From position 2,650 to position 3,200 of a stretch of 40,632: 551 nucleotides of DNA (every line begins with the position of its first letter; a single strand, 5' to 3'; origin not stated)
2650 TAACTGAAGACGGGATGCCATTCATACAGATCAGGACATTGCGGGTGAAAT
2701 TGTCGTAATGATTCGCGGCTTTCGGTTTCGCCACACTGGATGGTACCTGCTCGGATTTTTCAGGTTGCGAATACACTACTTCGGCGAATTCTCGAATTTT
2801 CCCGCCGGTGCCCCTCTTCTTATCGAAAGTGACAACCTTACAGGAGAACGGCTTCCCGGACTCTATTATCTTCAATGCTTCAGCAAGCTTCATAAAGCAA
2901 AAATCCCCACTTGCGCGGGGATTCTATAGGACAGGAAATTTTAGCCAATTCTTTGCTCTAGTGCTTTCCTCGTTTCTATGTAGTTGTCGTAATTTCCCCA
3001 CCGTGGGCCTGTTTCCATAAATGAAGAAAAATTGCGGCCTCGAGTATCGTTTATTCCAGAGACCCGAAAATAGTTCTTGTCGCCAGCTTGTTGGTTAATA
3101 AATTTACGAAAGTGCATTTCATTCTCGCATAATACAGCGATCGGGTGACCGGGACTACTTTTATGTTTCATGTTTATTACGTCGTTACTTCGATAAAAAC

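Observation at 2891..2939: Conserved 49-bp hairpin cassette marks the boundary between the accessory block and the portal operon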

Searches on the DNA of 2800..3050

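Call 84: search_rna_families(source=window, start=2800, end=3050, threshold=evalue, max_evalue=1)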
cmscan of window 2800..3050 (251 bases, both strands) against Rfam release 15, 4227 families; matches with E-value up to 1: 4.
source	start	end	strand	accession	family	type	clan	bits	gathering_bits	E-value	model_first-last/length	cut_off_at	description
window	2888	2928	-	RF01334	CRISPR-DR21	Gene; CRISPR;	-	24.4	48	0.029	1-37/37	no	CRISPR RNA direct repeat element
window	2896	3015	+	RF02555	hveRNA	Gene; rRNA;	-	18.5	90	0.99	1-124/124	no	mt-5S-like H. vermiformis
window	2858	2926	-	RF01696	Chlorobi-1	Gene; sRNA;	-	16.5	50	0.038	1-67/67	no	Chlorobi-1 RNA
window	2800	2835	+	RF01758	sucA-II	Cis-reg;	-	12.9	70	0.66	183-217/217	5'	sucA-II RNA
